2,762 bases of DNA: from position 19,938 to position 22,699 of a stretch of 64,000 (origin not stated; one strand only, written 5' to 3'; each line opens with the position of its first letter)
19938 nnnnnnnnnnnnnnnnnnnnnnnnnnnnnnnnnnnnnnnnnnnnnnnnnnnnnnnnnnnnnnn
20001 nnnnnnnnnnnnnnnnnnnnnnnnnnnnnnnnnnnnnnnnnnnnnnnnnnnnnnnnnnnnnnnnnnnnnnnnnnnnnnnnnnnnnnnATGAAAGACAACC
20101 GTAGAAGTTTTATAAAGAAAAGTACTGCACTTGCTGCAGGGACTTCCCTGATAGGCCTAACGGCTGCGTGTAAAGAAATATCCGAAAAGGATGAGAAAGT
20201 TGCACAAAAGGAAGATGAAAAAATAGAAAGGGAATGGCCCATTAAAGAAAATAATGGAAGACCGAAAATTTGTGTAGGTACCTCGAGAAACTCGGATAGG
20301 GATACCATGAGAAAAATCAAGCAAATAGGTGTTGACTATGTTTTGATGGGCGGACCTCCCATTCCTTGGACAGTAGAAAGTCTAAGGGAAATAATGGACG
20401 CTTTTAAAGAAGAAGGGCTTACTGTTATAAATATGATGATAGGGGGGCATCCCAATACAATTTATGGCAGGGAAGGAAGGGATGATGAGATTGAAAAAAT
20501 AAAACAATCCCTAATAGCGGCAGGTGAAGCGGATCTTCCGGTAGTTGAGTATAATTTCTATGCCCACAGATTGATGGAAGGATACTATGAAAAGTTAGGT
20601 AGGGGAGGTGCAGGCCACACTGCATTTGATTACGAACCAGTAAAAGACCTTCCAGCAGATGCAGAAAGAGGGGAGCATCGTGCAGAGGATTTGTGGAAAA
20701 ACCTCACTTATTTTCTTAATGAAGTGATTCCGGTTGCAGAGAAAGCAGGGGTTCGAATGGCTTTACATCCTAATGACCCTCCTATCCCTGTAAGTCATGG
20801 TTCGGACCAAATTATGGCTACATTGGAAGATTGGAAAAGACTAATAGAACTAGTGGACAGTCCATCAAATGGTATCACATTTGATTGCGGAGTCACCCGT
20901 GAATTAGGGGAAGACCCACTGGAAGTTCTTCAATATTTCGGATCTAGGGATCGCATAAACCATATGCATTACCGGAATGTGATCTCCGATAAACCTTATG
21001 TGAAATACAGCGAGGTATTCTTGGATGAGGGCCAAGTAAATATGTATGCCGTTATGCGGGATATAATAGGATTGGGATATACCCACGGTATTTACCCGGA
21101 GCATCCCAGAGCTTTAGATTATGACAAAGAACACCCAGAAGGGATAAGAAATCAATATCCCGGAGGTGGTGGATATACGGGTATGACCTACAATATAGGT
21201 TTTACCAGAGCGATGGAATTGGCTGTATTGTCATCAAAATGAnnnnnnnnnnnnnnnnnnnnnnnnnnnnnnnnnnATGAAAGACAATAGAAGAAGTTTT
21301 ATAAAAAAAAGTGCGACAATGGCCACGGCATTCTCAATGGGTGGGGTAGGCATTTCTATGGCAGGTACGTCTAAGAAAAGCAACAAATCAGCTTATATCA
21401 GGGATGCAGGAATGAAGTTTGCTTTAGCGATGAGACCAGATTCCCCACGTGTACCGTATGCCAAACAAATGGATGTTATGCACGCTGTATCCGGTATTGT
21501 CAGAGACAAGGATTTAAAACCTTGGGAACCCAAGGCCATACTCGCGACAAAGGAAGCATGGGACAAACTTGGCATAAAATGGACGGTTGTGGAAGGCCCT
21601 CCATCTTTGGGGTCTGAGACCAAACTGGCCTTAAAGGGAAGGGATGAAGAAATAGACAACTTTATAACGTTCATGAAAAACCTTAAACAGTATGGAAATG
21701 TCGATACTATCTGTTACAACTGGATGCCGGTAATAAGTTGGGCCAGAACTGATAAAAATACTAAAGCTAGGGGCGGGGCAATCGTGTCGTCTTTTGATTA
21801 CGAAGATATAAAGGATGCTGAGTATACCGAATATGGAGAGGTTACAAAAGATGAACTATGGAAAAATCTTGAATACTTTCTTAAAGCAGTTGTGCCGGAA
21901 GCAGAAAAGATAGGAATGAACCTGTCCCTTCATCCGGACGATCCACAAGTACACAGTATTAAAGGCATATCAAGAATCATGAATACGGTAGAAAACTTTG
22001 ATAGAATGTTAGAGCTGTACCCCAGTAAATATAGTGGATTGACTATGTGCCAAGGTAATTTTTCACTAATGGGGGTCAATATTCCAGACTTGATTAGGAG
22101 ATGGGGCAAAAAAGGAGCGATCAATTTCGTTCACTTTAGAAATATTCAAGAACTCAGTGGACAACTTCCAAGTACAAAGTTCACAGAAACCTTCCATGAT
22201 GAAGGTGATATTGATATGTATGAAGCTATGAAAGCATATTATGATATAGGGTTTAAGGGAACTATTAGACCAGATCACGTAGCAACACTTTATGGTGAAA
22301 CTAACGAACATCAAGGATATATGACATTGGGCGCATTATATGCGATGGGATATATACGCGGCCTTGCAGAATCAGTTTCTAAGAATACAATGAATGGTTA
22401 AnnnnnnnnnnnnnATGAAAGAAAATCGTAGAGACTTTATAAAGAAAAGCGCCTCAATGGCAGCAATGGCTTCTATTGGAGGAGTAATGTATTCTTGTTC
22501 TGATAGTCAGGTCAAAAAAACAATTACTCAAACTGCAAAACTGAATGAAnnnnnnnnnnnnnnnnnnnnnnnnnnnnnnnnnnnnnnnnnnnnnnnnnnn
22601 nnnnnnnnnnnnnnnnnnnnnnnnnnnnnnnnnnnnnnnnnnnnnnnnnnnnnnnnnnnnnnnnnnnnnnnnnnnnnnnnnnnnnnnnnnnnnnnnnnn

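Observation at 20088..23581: Three tandem UxuA-family paralogs, each with a twin-arginine export leader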

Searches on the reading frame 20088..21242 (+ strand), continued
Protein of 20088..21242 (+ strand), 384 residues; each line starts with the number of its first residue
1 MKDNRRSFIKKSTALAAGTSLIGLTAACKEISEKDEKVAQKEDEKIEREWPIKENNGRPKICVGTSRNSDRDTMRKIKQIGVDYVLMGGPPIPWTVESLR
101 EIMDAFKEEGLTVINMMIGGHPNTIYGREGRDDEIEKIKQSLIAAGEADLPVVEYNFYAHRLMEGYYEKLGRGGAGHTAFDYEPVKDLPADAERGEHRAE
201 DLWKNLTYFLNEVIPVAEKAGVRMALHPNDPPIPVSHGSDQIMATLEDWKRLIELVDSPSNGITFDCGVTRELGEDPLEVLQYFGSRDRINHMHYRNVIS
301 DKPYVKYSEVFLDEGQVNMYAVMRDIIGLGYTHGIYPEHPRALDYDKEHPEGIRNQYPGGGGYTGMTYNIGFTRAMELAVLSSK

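Call 65: fold_search(model_id=the predicted structure, library=pdb)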
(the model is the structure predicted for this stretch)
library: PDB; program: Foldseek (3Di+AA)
matches with E <= 10: 1811; with E <= 0.001: 175
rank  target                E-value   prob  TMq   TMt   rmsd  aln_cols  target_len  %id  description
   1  3ban_A                1.2e-24  1.00  0.75  0.82   2.7       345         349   27  The crystal structure of mannonate dehydratase from Streptococcus suis serotype2 (released 2008-11-11)
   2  3ban_B                5.2e-24  1.00  0.73  0.80   3.2       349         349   28  The crystal structure of mannonate dehydratase from Streptococcus suis serotype2 (released 2008-11-11)
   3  1tz9_A                8.1e-23  1.00  0.71  0.79   3.4       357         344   25  Crystal Structure of the Putative Mannonate Dehydratase from Enterococcus faecalis, Northeast Structural Genomics Targ (released 2004-07-20)
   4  4eac_C                9.5e-21  1.00  0.70  0.68   6.2       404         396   21  Crystal structure of mannonate dehydratase from Escherichia coli strain K12 (released 2013-03-27)
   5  4eac_A                1.7e-20  1.00  0.72  0.70   4.3       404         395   20  Crystal structure of mannonate dehydratase from Escherichia coli strain K12 (released 2013-03-27)
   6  3tva_A                8.7e-12  1.00  0.52  0.68   5.6       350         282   14  Crystal Structure of Xylose isomerase domain protein from Planctomyces limnophilus (released 2011-10-05)
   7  2zds_B                1.4e-11  1.00  0.53  0.62   7.0       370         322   15  Crystal Structure of SCO6571 from Streptomyces coelicolor A3(2) (released 2008-12-02)
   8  8z1i_B                2.3e-11  1.00  0.55  0.75   5.6       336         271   12  Crystal structure of the isomerase Art22 with ethylene glycol (released 2025-04-16)
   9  2zds_A                6.1e-11  1.00  0.51  0.60   7.6       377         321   16  Crystal Structure of SCO6571 from Streptomyces coelicolor A3(2) (released 2008-12-02)
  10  8z1i_A                1.0e-10  1.00  0.55  0.74   5.9       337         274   12  Crystal structure of the isomerase Art22 with ethylene glycol (released 2025-04-16)
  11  9koj_A                1.1e-10  1.00  0.54  0.72   6.0       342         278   12  Crystal structure of the isomerase Art22 (released 2025-07-30)
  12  3wqo_A                2.4e-10  1.00  0.51  0.69   6.7       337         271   16  Crystal structure of D-tagatose 3-epimerase-like protein (released 2014-07-09)
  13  3wqo_B                3.6e-10  1.00  0.53  0.74   7.7       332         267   16  Crystal structure of D-tagatose 3-epimerase-like protein (released 2014-07-09)
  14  3cqi_A                7.1e-10  1.00  0.54  0.72   5.0       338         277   15  Crystal Structure of L-xylulose-5-phosphate 3-epimerase UlaE (form B) complex with sulfate (released 2008-11-25)
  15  7dz3_A                8.5e-10  1.00  0.52  0.68   6.6       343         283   11  Crystal structures of D-allulose 3-epimerase with D-fructose from Sinorhizobium fredii (released 2022-08-03)
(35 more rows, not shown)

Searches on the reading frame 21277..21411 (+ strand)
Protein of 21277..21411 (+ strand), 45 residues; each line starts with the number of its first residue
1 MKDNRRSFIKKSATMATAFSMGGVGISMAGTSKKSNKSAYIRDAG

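Call 39: search_protein_families(library=ncbifam, proteins=[window:21277-21411:+], max_evalue=10)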
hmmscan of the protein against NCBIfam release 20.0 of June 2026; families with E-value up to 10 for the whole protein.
seq(45 aa): 1 family
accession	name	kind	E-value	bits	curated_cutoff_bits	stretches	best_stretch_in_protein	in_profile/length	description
TIGR01409.1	TAT_signal_seq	domain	0.0015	18.8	16.7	1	4-29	2-29/29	twin-arginine translocation signal domain-containing protein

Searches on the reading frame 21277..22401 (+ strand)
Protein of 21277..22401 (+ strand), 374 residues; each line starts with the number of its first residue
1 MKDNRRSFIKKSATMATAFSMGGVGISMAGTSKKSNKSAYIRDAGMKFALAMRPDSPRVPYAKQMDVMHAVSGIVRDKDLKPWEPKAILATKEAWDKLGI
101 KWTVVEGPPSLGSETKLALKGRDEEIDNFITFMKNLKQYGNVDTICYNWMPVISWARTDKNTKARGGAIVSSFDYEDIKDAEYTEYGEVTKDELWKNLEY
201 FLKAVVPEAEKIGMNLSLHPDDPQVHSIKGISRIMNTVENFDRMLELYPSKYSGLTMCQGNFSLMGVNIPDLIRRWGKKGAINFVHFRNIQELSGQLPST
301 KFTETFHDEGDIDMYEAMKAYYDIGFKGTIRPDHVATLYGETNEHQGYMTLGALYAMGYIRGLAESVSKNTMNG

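Call 3: search_protein_families(library=pfam, proteins=[window:21277-22401:+], max_evalue=0.01)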
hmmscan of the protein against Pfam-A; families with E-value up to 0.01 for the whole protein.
window:21277-22401:+ (374 aa): 2 families
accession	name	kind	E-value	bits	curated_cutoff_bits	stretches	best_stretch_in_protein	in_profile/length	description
PF03786.19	UxuA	-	5.3e-76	256.1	23.7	2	183-369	169-352/352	D-mannonate dehydratase (UxuA)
PF01261.30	AP_endonuc_2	-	0.00026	21.2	31.1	1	79-330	21-225/249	Xylose isomerase-like TIM barrel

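Call 4: search_protein_families(library=ncbifam, proteins=[window:21277-22401:+], max_evalue=0.01)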
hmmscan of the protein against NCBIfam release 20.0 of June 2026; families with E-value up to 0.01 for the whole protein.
window:21277-22401:+ (374 aa): 2 families
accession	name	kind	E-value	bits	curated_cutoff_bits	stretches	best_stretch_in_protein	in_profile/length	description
NF003027.0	PRK03906.1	subfamily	4.3e-69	233.3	191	2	183-371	197-381/385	mannonate dehydratase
TIGR00695.1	uxuA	equivalog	8.4e-46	156.8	199.55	2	182-370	196-390/394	mannonate dehydratase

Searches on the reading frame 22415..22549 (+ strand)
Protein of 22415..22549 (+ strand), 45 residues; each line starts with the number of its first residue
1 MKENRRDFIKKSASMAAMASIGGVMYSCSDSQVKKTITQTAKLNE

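Call 39: search_protein_families(library=ncbifam, proteins=[window:22415-22549:+], max_evalue=10)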
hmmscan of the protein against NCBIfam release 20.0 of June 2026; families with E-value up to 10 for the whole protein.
seq(45 aa): 6 families
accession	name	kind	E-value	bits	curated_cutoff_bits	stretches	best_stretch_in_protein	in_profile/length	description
TIGR01409.1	TAT_signal_seq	domain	0.00011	22.4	16.7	1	4-23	2-21/29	twin-arginine translocation signal domain-containing protein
TIGR02166.1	dmsA_ynfE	subfamily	0.048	11.7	777.7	1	4-41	2-39/794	DMSO/selenate family reductase complex A subunit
NF011837.0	PRK15309.1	equivalog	0.057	13.4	384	1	5-43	16-54/191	fimbrial protein TcfB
TIGR02811.1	formate_TAT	hypoth_equivalog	0.081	13.3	48.45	1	3-39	9-42/66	formate dehydrogenase region TAT target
NF007012.0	PRK09476.1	equivalog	0.087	12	269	1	2-36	8-42/254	ferredoxin-type protein NapG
NF010055.0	PRK13532.1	equivalog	0.087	11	904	1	1-34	1-34/830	nitrate reductase catalytic subunit NapA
